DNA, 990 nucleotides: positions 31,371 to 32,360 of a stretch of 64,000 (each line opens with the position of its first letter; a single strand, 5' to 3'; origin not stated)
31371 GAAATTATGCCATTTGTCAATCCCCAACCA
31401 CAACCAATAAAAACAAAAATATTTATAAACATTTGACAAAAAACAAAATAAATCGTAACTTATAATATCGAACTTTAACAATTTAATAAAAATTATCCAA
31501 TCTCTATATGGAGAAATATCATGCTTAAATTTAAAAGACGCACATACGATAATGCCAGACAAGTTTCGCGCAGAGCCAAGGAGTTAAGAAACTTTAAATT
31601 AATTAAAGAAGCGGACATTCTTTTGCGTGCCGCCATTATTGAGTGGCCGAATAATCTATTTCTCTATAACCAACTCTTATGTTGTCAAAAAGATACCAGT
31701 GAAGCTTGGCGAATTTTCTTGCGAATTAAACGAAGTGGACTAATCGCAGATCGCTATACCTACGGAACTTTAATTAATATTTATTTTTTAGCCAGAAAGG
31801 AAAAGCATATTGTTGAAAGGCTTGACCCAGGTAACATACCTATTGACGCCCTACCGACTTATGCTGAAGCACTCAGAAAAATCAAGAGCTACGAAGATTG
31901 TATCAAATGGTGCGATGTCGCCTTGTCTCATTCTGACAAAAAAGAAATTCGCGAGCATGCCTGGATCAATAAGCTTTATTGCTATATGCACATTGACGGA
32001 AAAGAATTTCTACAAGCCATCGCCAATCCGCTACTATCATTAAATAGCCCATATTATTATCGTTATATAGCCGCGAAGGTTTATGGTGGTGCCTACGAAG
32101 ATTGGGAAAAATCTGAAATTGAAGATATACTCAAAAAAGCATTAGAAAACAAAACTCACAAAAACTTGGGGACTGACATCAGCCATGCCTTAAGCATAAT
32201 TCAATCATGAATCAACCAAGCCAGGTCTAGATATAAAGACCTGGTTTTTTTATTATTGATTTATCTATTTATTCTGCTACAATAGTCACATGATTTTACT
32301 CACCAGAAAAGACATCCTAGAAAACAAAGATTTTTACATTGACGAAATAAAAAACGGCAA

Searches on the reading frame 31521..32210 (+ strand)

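Call 77: search_protein_families(library=pfam, proteins=[window:31521-32210:+], max_evalue=0.01)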
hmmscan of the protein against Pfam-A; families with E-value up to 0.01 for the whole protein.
window:31521-32210:+ (229 aa): 2 families
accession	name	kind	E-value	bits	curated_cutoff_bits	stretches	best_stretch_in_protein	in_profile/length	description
PF13041.12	PPR_2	-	4.7e-05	23.8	30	1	52-86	12-46/50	PPR repeat family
PF13812.12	PPR_3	-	0.0035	17.8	25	0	65-99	2-36/63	Pentatricopeptide repeat domain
